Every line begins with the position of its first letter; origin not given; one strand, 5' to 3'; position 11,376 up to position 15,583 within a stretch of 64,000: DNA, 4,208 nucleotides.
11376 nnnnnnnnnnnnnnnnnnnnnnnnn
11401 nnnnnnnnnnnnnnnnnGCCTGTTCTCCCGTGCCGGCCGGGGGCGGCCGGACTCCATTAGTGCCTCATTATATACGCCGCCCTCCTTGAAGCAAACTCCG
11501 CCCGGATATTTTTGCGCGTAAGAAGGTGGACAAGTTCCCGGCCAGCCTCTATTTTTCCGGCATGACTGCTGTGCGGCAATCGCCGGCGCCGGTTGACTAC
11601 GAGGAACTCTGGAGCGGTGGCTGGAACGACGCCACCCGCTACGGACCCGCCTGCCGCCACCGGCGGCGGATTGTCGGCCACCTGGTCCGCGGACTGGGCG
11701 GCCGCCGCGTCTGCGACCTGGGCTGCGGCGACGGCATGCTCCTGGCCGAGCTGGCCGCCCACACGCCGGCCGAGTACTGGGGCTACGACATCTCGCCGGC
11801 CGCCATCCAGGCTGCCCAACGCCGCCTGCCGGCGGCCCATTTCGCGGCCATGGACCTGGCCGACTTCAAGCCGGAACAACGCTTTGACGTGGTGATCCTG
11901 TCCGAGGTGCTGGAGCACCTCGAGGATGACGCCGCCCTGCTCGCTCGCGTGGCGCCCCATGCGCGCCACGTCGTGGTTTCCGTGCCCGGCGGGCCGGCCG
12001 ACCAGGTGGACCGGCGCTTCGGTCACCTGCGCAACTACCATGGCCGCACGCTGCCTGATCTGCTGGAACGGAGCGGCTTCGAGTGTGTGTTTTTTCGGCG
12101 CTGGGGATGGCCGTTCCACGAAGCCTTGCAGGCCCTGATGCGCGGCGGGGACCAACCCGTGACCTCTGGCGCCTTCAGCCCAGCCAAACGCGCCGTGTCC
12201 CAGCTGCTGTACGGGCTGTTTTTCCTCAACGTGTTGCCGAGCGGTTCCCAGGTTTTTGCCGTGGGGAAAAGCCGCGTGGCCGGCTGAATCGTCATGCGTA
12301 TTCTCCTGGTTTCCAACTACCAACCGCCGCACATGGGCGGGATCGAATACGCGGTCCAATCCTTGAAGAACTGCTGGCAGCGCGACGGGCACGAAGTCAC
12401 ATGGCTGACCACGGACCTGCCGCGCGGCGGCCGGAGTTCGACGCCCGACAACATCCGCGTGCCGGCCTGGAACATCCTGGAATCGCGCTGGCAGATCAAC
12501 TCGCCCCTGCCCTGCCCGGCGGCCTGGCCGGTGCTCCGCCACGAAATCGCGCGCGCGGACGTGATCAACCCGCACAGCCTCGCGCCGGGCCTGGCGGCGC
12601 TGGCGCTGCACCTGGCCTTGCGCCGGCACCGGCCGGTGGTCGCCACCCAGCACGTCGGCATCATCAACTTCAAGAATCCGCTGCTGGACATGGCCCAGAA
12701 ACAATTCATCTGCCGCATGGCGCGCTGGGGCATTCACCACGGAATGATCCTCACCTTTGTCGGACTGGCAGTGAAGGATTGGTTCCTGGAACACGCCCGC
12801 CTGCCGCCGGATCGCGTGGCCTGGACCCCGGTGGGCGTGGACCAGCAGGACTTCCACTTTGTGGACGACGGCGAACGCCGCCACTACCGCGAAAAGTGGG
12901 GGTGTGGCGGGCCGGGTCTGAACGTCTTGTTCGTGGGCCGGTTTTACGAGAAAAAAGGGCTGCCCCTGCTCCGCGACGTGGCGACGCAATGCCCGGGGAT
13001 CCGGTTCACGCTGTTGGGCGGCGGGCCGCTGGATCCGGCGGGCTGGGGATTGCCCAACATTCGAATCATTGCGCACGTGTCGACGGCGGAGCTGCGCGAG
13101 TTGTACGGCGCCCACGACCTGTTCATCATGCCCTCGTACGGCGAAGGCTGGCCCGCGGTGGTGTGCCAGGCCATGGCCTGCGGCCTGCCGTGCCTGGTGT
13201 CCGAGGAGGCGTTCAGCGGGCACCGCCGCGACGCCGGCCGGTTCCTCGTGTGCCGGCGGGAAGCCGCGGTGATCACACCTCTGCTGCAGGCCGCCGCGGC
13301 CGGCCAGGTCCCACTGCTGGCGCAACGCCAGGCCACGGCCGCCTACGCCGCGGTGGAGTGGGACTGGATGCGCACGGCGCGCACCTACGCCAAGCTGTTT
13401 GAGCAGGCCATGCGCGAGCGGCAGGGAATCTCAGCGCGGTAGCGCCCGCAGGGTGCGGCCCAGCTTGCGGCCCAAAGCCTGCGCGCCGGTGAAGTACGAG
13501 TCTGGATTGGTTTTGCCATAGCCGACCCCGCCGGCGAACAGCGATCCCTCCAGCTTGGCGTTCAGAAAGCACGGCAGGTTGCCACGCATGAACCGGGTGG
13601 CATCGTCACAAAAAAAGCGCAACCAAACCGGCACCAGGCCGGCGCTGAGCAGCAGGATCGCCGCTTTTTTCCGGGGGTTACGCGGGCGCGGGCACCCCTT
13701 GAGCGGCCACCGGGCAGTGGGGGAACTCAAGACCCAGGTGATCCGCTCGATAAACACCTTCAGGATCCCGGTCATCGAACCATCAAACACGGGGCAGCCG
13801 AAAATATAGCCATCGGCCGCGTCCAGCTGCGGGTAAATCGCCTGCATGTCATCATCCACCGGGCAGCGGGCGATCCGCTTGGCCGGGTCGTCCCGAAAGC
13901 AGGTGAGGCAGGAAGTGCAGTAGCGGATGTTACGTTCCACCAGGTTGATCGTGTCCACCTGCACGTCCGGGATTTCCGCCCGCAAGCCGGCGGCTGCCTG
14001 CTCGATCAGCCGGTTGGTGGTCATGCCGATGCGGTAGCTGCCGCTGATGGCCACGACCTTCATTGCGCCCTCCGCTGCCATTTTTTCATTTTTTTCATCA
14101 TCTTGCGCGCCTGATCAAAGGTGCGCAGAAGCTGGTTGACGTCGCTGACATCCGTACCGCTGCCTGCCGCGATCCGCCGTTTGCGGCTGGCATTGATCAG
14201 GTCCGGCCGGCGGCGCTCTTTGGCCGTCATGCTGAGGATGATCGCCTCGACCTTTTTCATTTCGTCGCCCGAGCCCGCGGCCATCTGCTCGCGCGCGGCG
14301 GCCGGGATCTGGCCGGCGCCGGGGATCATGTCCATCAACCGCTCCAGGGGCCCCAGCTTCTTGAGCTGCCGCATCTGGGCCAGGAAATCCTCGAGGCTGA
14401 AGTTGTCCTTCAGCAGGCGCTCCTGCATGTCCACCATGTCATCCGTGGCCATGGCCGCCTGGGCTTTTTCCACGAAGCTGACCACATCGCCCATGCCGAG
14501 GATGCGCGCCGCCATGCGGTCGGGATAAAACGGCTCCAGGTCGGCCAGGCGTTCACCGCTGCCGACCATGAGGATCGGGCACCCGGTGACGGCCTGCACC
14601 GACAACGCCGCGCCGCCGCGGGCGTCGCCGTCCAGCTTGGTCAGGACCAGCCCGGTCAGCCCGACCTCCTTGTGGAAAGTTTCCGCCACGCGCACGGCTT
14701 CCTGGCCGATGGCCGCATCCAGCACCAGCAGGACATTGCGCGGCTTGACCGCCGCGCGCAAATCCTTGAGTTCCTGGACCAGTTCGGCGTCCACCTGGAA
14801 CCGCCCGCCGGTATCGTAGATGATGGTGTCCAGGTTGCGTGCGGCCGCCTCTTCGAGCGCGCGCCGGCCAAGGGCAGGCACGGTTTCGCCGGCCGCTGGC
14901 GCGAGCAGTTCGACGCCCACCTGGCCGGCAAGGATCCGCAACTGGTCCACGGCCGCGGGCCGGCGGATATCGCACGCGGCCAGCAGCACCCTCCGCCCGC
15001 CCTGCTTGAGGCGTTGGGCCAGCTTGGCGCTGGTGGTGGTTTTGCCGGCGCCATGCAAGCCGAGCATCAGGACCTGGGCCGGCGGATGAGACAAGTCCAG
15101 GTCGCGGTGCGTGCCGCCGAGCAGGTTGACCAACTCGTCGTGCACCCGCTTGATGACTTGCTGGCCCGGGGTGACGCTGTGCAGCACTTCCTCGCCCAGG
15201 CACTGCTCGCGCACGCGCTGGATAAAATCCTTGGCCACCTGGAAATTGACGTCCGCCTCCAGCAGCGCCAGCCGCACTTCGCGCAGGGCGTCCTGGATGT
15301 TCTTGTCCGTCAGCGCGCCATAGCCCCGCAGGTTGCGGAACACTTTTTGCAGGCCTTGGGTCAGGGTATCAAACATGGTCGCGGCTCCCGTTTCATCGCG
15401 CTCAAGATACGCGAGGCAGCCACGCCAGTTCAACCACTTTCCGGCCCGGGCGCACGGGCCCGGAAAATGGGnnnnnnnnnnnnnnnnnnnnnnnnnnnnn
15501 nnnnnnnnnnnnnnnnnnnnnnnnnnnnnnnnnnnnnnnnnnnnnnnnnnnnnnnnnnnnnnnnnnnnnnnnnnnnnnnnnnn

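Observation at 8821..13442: Clustered and dispersed protein/lipid glycosylation toolkit: PMT/ArnT-type membrane GTs, rmlC, methyltransferase, GT4, plus an ArnC-like GT2 elsewhere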

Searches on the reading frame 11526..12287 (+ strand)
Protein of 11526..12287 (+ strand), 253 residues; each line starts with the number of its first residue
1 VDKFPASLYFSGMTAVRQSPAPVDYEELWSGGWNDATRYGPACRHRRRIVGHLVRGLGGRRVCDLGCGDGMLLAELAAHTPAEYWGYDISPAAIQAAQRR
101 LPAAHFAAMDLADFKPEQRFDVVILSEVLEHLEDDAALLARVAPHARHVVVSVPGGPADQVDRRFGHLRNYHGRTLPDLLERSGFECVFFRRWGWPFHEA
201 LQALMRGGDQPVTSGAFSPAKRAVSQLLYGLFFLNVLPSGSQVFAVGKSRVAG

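Call 6: search_protein_families(library=pfam, proteins=[window:11526-12287:+], max_evalue=0.01)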
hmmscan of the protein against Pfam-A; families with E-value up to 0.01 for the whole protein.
window:11526-12287:+ (253 aa): 10 families
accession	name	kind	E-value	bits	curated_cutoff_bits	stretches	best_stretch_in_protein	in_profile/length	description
PF13489.12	Methyltransf_23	-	2.7e-19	69.9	27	1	59-188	23-162/164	Methyltransferase domain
PF08242.18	Methyltransf_12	-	3.3e-17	63.5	30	1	64-146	2-92/98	Methyltransferase domain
PF13649.12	Methyltransf_25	-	1.1e-15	58.5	27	1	62-143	1-90/97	Methyltransferase domain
PF08241.18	Methyltransf_11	-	2.1e-13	51.1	21.2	1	64-142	2-83/95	Methyltransferase domain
PF13847.12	Methyltransf_31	-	2.9e-13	50.2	27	1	59-140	4-95/145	Methyltransferase domain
PF07021.18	MetW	-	4.9e-09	36.5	21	1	49-154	6-110/193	Methionine biosynthesis protein MetW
PF05175.20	MTS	-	1.6e-06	28.3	23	1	59-124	32-103/170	Methyltransferase small domain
PF06325.19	PrmA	-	3e-05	24.1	22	1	58-137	161-247/296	Ribosomal protein L11 methyltransferase (PrmA)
PF05401.17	NodS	-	7.4e-05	23.1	24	1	61-168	46-158/201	Nodulation protein S (NodS)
PF00891.24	Methyltransf_2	-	0.0099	15.7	22.3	0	60-141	64-151/210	O-methyltransferase domain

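Call 7: search_protein_families(library=ncbifam, proteins=[window:11526-12287:+], max_evalue=0.01)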
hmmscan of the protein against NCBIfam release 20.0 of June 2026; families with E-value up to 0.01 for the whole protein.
window:11526-12287:+ (253 aa): 33 families (the best 25 are shown)
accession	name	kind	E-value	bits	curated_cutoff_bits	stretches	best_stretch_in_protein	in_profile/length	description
TIGR02081.1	metW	equivalog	3.6e-12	46.2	189.5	1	59-154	14-110/194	methionine biosynthesis protein MetW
NF010703.0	PRK14103.1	equivalog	1.5e-11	44.2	320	1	37-155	5-128/256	trans-aconitate 2-methyltransferase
NF002463.0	PRK01683.1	equivalog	8.2e-11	42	297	1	60-142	33-116/258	trans-aconitate 2-methyltransferase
TIGR04074.1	bacter_Hen1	equivalog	8.9e-11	40.9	340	1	44-153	268-393/462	3' terminal RNA ribose 2'-O-methyltransferase Hen1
TIGR01983.1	UbiG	equivalog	1.6e-10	40.7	102.95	1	56-144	47-141/228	bifunctional 2-polyprenyl-6-hydroxyphenol methylase/3-demethylubiquinol 3-O-methyltransferase UbiG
TIGR02021.1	BchM-ChlM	equivalog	4.7e-10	39.2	158.9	1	54-151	49-152/218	magnesium protoporphyrin IX methyltransferase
NF043040.1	corrin_prot_MT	hypoth_equivalog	6.8e-09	35.5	180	1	43-136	28-127/216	corrinoid protein-associated methyltransferase CpaM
TIGR02072.1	BioC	equivalog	1.9e-08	34.4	184.95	1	48-144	18-122/244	malonyl-ACP O-methyltransferase BioC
NF045667.1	MTase_DVU1556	equivalog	4.1e-08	32.9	155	1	57-142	21-107/213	DVU_1556 family methyltransferase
NF041255.1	mycofact_MftM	equivalog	1.2e-07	31.4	200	1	58-183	139-272/289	mycofactocin oligosaccharide methyltransferase MftM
NF041650.1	nod_mtase_NodS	equivalog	5.2e-07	29.5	300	1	63-168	43-153/190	nodulation methyltransferase NodS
NF050150.1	RiPP_MTase_ApyS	equivalog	6.1e-07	28.9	400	1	48-107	131-191/323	RiPP biosynthesis methyltransferase ApyS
NF004851.0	PRK06202.1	equivalog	1.1e-05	25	243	1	59-151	61-163/237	hypothetical protein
TIGR03534.1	RF_mod_PrmC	equivalog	2e-05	24.2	199.1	1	60-124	90-161/253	peptide chain release factor N(5)-glutamine methyltransferase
TIGR04543.1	ketoArg_3Met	equivalog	5.6e-05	22.4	425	1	60-102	151-194/336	2-ketoarginine methyltransferase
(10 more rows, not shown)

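Call 51: search_solved_structures(query=window:11526-12287:+, max_evalue=0.00001)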
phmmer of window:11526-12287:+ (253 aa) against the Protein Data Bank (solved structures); distinct sequences matched with E-value up to 0.00001: 7.
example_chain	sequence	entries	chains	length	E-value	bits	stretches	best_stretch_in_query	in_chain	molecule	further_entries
5wmm_A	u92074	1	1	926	3.9e-09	39.8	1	44-170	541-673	NRPS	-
5bsz_A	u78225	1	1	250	1.9e-08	37.6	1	47-151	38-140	N-methyltransferase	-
9k2f_B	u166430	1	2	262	1.9e-07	34.3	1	62-123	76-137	CyaF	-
3ccf_A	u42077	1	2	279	4.4e-07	33.1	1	53-142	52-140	Cyclopropane-fatty-acyl-phospholipid synthase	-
3cc8_A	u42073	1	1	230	8.4e-07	32.2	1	60-149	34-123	Putative methyltransferase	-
3ofj_A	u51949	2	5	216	2.5e-06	30.6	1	62-169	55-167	Nodulation protein S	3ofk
9rfr_A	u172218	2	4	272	3.6e-06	30.1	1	59-139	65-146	Ubiquinone biosynthesis O-methyltransferase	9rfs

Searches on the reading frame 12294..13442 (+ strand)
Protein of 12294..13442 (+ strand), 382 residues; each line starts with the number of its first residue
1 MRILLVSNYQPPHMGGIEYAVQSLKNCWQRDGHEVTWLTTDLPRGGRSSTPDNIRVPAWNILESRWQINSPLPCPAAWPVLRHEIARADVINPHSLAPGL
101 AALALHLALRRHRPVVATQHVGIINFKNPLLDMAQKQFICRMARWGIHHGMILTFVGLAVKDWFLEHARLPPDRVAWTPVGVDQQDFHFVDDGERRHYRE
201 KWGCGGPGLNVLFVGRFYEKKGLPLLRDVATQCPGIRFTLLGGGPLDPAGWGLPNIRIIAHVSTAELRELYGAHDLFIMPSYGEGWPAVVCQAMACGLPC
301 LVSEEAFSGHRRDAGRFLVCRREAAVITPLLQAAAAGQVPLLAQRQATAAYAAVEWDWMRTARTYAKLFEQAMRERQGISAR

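Call 5: search_protein_families(library=pfam, proteins=[window:12294-13442:+], max_evalue=0.01)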
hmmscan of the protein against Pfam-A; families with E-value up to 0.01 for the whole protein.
window:12294-13442:+ (382 aa): 6 families
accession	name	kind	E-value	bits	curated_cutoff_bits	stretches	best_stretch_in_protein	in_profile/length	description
PF13692.12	Glyco_trans_1_4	-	1.9e-17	64.3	27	1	210-309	3-113/142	Glycosyl transferases group 1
PF13439.12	Glyco_transf_4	-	1e-16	61.8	28.5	1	14-184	1-168/170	Glycosyltransferase Family 4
PF00534.26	Glycos_transf_1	-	3.2e-13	50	26.4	1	199-304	6-123/172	Glycosyl transferases group 1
PF13579.12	Glyco_trans_4_4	-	1.7e-10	41.9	29.7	1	15-181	1-158/158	Glycosyl transferase 4-like domain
PF20706.3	GT4-conflict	-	5.2e-07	29.4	26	1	264-305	272-313/385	Family 4 Glycosyltransferase in conflict systems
PF13524.12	Glyco_trans_1_2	-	1.1e-06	29.2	25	1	225-355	5-130/144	Glycosyl transferase-like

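Call 7: search_protein_families(library=ncbifam, proteins=[window:12294-13442:+], max_evalue=0.01)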
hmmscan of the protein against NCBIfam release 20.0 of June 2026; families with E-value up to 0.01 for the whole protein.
window:12294-13442:+ (382 aa): 17 families
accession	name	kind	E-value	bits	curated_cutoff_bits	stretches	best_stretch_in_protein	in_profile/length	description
NF047684.1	TeichurnBiosyTuaC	equivalog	1.8e-11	43.6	550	1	176-304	188-320/391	teichuronic acid biosynthesis protein TuaC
TIGR04047.1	MSMEG_0565_glyc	hypoth_equivalog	1.8e-09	37.2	259.85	1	256-369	259-371/373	MSMEG_0565 family glycosyltransferase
TIGR03088.1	stp2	hypoth_equivalog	3.1e-09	36.4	409.05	1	155-372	140-373/374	TIGR03088 family PEP-CTERM/XrtA system glycosyltransferase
TIGR02149.1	glgA_Coryne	subfamily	3.9e-09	36.1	302.4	1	11-231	11-228/391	glycogen synthase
NF038295.1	EPS_HpsP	equivalog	6.7e-09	35.2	550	1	179-371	182-386/388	hormogonium polysaccharide biosynthesis glycosyltransferase HpsP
NF046085.1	XrtY_assoc_Gly1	equivalog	9.8e-07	27.9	400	1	256-373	267-385/387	XrtY-associated glycosyltransferase XYAG1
NF053513.1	Gtran_IagA_BgsA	equivalog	1e-06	28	460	1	181-310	135-273/333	LTA glycolipid anchor biosynthesis glycosyltransferase, IagA/BgsA family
NF053787.1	GlcN_PG_synth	equivalog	1.2e-06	27.6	480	1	173-305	164-293/361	N-acetylglucosaminyl phosphatidylglycerol synthase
TIGR03449.1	mycothiol_MshA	equivalog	4.1e-06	26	462.5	1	256-374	286-405/406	D-inositol-3-phosphate glycosyltransferase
TIGR04063.1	stp3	hypoth_equivalog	4.5e-06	25.8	442.05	1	170-372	177-395/397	TIGR04063 family PEP-CTERM/XrtA system glycosyltransferase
TIGR04157.1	glyco_rSAM_CFB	subfamily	5.8e-06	25.5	400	1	170-304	190-331/406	TIGR04157 family glycosyltransferase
TIGR02095.1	glgA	subfamily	0.00018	20.3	328.45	1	211-303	297-398/477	glycogen/starch synthase, ADP-glucose type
NF041876.1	EPS_EpsE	equivalog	0.00044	19.6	400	1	256-304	278-326/389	exopolysaccharide biosynthesis GT4 family glycosyltransferase EpsE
NF049988.1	MGlcDAGSynMgs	equivalog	0.0014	18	400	0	1-66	1-66/398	alpha-monoglucosyldiacylglycerol synthase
NF007640.0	PRK10307.1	subfamily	0.0014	17.6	276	1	171-289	192-318/411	WcaI family glycosyltransferase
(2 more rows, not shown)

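Call 50: search_solved_structures(query=window:12294-13442:+, max_evalue=0.000001)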
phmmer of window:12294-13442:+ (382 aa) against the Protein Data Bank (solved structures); distinct sequences matched with E-value up to 0.000001: 3.
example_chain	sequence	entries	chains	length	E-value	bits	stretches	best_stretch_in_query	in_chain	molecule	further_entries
3fro_A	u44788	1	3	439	9.4e-08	34.6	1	195-370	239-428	GlgA glycogen synthase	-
2bis_A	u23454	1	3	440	9.5e-08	34.6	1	195-370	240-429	GLGA GLYCOGEN SYNTHASE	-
3l01_A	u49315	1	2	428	1.7e-07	33.7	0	195-368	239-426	GlgA glycogen synthase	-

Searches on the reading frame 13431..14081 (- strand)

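Call 5: search_protein_families(library=pfam, proteins=[window:13431-14081:-], max_evalue=0.01)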
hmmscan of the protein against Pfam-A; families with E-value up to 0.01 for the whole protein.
window:13431-14081:- (216 aa): 2 families
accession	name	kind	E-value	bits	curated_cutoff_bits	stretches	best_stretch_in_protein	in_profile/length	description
PF03358.20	FMN_red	-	2.6e-19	69.8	24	1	7-115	1-97/152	NADPH-dependent FMN reductase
PF02525.22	Flavodoxin_2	-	9.4e-09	35.7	27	1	7-115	1-104/198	Flavodoxin-like fold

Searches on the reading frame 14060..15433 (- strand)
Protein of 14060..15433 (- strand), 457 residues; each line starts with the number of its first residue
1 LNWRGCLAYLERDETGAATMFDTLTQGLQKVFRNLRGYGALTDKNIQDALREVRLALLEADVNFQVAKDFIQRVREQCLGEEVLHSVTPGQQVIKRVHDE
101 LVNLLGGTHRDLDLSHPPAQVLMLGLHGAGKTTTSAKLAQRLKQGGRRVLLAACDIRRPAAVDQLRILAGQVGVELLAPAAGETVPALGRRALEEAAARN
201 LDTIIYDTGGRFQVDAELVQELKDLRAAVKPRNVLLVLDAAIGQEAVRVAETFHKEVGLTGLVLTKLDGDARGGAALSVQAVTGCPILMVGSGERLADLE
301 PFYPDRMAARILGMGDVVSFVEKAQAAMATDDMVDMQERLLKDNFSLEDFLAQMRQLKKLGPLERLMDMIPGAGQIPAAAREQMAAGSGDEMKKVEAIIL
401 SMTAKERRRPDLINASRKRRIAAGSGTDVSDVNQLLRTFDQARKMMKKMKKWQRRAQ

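Call 5: search_protein_families(library=pfam, proteins=[window:14060-15433:-], max_evalue=0.01)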
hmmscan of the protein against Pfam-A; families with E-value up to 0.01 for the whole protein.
window:14060-15433:- (457 aa): 11 families
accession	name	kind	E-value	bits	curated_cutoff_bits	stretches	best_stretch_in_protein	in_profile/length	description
PF00448.28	SRP54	-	3.2e-66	223.2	22.7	1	119-313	2-196/196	SRP54-type protein, GTPase domain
PF02978.25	SRP_SPB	-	3.5e-34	117.5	27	1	344-446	1-91/91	Signal peptide binding domain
PF02881.24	SRP54_N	-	2.3e-23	82.6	22.4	1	24-101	1-75/75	SRP54-type protein, helical bundle domain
PF01656.29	CbiA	-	5e-07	30.2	25.4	1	128-272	9-88/125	CobQ/CobB/MinD/ParA nucleotide binding domain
PF13191.12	AAA_16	-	0.0001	23.3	32.6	1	119-240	25-140/167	AAA ATPase domain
PF13671.12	AAA_33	-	0.00021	22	27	1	121-209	2-79/143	AAA domain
PF13401.12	AAA_22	-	0.0006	20.6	27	1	124-228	11-110/130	AAA domain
PF13614.12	AAA_31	-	0.0012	19.3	27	1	128-157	12-41/177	AAA domain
PF06414.18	Zeta_toxin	-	0.0014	18.6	22.3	1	117-158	15-56/199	Zeta toxin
PF00142.24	Fer4_NifH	-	0.0047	16.9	25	1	120-157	2-39/271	4Fe-4S iron sulfur cluster binding proteins, NifH/frxC family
PF02223.23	Thymidylate_kin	-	0.006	16.7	27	0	125-151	3-29/185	Thymidylate kinase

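Call 80: find_homologous_proteins(query=window:14060-15433:-, max_evalue=1e-100)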
Query window:14060-15433:- (457 aa): 7978 proteins with E <= 1e-100 among 8000 candidates; the best 120 are listed.
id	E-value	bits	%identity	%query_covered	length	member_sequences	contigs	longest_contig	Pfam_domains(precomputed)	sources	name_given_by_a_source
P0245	2.2e-276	935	100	96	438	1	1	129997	PF02881.25,PF02978.27,PF01656.30,PF00448.29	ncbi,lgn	-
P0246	1.5e-197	675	70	92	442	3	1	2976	PF02881.25,PF02978.27,PF01656.30,PF00448.29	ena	-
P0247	6.7e-197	673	70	95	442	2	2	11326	PF06414.19,PF02881.25,PF02978.27,PF01656.30,PF00448.29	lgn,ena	-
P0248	8.8e-197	672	72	95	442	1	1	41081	PF02881.25,PF02978.27,PF13207.13,PF00448.29,PF13191.13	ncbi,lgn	-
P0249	1.7e-196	671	70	95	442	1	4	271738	PF02881.25,PF02978.27,PF00448.29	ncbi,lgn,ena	-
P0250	7.3e-196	669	69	92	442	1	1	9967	PF02881.25,PF02978.27,PF01656.30,PF00448.29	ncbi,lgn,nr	ncbi:MAG: signal recognition particle protein [Spartobacteria bacterium]|nr:signal recognition parti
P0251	1.6e-195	668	70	95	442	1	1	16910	PF06414.19,PF02881.25,PF02978.27,PF01656.30,PF00448.29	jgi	jgi:signal recognition particle subunit SRP54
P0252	1.7e-195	668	69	95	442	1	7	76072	PF02881.25,PF02978.27,PF00448.29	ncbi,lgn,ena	-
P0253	4.5e-195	667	69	95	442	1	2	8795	PF02881.25,PF02978.27,PF00448.29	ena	-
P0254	6.1e-195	666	69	95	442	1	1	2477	PF02881.25,PF02978.27,PF00448.29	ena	-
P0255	7.2e-195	666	69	95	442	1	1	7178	PF02881.25,PF02978.27,PF00448.29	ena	-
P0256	7.7e-195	666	69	95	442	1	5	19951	PF02881.25,PF02978.27,PF00448.29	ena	-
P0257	1.8e-194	665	69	95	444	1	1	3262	PF02881.25,PF02978.27,PF01656.30,PF00448.29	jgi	jgi:signal recognition particle subunit SRP54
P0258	4.0e-194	664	69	95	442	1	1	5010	PF02881.25,PF02978.27,PF00448.29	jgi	jgi:signal recognition particle subunit SRP54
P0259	1.7e-193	662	69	95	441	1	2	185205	PF02881.25,PF02978.27,PF00448.29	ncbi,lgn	-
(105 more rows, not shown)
